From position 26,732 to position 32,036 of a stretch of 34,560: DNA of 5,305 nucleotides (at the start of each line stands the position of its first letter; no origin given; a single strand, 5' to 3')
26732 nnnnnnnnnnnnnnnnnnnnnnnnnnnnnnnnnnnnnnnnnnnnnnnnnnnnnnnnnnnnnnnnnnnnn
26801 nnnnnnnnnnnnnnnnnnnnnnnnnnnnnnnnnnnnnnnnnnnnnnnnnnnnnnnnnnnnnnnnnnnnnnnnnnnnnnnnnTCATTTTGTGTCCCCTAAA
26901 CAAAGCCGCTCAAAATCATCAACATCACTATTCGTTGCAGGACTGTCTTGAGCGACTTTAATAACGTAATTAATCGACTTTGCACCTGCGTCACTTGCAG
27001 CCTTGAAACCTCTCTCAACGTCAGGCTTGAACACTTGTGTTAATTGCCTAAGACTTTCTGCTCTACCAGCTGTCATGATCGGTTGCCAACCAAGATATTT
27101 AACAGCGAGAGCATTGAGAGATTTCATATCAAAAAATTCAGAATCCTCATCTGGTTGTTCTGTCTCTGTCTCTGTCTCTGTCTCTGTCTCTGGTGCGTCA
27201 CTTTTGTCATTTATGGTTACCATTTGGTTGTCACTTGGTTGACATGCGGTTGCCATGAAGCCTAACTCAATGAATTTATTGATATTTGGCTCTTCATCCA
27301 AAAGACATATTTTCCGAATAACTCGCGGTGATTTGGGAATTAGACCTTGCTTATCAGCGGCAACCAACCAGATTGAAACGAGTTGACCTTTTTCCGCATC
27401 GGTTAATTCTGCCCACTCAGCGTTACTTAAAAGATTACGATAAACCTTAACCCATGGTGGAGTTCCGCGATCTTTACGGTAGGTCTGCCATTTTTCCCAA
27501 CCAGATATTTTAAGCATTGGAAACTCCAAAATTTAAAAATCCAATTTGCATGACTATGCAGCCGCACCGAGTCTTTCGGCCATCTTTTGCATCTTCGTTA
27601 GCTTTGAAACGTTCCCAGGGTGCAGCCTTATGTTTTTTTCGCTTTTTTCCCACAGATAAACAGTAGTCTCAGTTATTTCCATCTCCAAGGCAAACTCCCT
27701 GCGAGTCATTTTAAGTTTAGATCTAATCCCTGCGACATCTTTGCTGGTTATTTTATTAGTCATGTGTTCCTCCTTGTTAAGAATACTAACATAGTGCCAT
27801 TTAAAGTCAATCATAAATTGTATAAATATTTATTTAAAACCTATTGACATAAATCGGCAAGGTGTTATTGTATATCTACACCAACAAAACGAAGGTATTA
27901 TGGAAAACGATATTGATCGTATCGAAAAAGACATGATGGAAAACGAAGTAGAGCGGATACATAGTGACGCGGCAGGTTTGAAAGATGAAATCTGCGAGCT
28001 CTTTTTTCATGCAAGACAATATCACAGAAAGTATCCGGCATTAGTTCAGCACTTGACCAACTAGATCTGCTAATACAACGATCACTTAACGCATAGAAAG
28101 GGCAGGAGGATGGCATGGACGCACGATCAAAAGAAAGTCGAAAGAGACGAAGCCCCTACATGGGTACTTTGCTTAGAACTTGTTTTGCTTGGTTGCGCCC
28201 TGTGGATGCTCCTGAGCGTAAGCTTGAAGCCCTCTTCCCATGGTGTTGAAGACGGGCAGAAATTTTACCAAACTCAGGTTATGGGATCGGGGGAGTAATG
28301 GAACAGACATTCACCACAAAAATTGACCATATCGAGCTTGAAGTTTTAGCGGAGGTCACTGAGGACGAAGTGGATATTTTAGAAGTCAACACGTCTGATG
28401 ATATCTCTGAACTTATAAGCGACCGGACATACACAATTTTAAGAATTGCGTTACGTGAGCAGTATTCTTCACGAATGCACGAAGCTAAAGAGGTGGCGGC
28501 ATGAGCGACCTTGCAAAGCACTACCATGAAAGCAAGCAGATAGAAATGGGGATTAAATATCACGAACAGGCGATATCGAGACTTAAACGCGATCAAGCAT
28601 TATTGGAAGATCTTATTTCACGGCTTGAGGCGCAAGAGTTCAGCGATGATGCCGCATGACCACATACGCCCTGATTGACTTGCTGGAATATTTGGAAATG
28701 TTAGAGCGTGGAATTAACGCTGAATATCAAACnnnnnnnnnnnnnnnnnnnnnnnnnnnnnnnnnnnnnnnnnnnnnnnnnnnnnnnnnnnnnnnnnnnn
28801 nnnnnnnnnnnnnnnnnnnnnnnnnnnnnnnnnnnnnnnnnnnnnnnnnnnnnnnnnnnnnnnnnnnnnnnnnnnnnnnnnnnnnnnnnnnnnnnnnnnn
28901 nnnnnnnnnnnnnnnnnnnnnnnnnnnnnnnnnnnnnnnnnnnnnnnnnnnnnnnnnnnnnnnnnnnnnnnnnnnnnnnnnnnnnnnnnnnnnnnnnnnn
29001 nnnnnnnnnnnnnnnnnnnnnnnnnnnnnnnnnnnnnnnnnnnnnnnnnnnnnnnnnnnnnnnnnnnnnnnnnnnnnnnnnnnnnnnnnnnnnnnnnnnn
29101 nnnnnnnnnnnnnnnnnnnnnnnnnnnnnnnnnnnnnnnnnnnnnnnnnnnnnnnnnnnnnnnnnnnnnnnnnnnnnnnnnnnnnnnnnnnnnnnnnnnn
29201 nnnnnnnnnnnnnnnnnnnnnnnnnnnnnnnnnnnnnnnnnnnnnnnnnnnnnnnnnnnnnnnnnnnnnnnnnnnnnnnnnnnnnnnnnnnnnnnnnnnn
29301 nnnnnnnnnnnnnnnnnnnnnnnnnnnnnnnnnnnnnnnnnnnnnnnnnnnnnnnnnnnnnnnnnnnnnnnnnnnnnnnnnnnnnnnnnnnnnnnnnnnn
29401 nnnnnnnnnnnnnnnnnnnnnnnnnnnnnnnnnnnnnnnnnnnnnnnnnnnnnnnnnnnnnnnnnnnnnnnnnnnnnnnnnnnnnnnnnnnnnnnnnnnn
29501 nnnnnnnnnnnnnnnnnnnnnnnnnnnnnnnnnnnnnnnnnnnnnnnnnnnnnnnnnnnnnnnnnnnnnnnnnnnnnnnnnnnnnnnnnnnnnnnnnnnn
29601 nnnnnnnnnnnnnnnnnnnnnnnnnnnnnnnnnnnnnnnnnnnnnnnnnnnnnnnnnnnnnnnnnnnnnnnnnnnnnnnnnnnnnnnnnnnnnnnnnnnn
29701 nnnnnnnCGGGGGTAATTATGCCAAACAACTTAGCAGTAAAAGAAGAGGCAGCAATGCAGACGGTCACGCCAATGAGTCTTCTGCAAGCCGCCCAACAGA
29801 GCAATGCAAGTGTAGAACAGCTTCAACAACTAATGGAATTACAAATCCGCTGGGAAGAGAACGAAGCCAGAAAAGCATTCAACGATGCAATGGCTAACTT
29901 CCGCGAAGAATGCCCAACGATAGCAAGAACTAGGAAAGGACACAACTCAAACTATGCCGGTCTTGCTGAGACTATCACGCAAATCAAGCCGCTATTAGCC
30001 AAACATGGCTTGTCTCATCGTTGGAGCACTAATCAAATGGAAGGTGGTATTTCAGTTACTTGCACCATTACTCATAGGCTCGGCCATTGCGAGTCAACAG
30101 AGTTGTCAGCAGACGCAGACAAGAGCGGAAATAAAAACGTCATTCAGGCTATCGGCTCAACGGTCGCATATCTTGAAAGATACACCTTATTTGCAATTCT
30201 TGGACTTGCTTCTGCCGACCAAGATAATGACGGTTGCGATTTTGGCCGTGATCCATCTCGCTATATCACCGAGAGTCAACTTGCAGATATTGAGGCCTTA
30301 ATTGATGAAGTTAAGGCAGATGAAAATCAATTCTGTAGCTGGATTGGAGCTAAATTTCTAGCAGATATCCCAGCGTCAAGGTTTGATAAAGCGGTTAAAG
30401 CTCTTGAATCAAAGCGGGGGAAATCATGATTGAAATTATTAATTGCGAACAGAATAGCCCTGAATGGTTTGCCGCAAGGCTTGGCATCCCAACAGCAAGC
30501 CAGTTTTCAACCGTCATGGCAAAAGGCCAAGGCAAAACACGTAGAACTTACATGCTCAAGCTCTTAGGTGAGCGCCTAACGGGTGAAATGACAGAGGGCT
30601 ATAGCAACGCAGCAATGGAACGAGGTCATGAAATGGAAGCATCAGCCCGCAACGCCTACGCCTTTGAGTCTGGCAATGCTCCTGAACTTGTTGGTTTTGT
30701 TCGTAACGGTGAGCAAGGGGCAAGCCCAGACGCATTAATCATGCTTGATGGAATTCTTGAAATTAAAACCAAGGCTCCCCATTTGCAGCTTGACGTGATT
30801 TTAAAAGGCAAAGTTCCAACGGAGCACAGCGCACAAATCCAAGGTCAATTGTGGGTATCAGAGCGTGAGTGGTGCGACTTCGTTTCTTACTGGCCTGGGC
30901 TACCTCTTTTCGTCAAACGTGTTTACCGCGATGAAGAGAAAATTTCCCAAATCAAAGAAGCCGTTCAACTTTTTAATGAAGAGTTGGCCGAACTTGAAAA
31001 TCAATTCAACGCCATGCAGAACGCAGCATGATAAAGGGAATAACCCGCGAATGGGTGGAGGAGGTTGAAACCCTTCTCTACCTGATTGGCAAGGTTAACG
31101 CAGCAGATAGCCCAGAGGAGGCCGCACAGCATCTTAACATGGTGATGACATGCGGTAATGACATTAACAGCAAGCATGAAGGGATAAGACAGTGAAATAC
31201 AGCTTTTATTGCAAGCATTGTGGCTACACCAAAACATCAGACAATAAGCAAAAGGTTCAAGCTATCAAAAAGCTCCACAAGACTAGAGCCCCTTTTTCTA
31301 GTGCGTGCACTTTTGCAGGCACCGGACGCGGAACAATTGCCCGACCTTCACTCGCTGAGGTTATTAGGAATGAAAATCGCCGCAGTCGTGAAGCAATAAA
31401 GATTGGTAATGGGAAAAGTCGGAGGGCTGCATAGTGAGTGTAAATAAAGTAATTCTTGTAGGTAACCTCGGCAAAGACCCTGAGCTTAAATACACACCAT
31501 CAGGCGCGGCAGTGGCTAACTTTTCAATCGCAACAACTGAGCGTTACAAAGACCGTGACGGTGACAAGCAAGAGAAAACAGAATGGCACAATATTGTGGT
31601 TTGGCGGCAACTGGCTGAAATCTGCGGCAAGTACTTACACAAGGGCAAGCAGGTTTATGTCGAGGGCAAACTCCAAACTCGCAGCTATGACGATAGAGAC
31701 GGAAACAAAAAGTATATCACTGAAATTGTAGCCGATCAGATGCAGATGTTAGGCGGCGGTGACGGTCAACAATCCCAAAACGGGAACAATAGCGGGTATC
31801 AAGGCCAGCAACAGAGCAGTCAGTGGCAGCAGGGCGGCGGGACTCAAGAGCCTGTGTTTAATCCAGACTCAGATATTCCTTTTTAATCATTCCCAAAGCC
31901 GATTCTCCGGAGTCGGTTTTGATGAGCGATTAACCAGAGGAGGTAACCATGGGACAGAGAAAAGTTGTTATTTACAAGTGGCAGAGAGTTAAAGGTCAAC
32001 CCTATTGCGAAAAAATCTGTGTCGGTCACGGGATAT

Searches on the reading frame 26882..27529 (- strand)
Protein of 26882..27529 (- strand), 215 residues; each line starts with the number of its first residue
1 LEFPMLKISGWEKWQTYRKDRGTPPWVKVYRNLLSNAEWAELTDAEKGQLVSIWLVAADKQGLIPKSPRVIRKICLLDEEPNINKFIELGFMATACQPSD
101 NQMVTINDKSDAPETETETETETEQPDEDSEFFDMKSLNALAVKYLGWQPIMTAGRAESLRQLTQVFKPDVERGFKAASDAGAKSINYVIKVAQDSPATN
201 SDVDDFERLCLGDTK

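Call 12: search_protein_families(library=pfam, proteins=[window:26882-27529:-], max_evalue=0.01)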
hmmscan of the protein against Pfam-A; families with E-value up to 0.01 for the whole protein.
window:26882-27529:- (215 aa): 0 families

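Call 13: search_protein_families(library=phrogs, proteins=[window:26882-27529:-], max_evalue=0.01)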
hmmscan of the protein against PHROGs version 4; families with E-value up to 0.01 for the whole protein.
window:26882-27529:- (215 aa): 1 family
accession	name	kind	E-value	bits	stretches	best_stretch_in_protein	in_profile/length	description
phrog_186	-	DNA, RNA and nucleotide metabolism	0.0098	16.6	0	100-192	142-226/308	DnaD-like helicase loader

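Call 18: find_related_loci(query=window:26882-27529:-, collection=viral_contigs, flank=10000)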
Query window:26882-27529:- (215 aa) in viral_contigs; peptide patterns used: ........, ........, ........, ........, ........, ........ (x = any residue, [..] = any of these).
11 stretches matched a pattern, but none encodes a relative of the query by tblastn (E <= 1e-3).

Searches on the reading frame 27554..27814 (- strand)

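Call 22: search_protein_families(library=pfam, proteins=[window:27554-27814:-], max_evalue=0.01)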
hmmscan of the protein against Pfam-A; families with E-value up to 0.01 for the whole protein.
window:27554-27814:- (86 aa): 2 families
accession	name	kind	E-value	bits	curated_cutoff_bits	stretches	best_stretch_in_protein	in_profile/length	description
PF01381.28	HTH_3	-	0.001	19.5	23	1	31-64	5-38/55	Helix-turn-helix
PF13022.12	HTH_Tnp_1_2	-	0.0051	17.3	27.9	1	34-76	24-67/122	Helix-turn-helix of insertion element transposase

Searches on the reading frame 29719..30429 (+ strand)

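Call 22: search_protein_families(library=pfam, proteins=[window:29719-30429:+], max_evalue=0.01)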
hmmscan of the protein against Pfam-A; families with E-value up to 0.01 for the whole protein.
window:29719-30429:+ (236 aa): 1 family
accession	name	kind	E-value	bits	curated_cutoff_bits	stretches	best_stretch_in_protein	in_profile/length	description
PF04404.17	ERF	-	1.2e-18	68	25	1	56-172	3-126/153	ERF superfamily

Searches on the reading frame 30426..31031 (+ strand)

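Call 22: search_protein_families(library=pfam, proteins=[window:30426-31031:+], max_evalue=0.01)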
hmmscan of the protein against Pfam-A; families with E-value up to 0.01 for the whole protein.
window:30426-31031:+ (201 aa): 1 family
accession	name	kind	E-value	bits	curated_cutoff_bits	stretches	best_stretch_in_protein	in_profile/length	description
PF09588.16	YqaJ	-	4.8e-19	69.5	22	1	13-147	1-149/150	YqaJ-like viral recombinase domain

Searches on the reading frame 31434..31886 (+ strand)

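Call 22: search_protein_families(library=pfam, proteins=[window:31434-31886:+], max_evalue=0.01)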
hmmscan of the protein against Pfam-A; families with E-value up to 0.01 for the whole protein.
window:31434-31886:+ (150 aa): 3 families
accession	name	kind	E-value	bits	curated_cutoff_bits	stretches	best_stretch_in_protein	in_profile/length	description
PF00436.31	SSB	-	1e-44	151.3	26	1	3-106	1-104/104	Single-strand binding protein family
PF22657.2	SSB_1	-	0.0037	17.8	27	1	4-85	1-80/91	Another single-strand binding protein family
PF01336.31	tRNA_anti-codon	-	0.0099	16.2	27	0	53-104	30-73/75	OB-fold nucleic acid binding domain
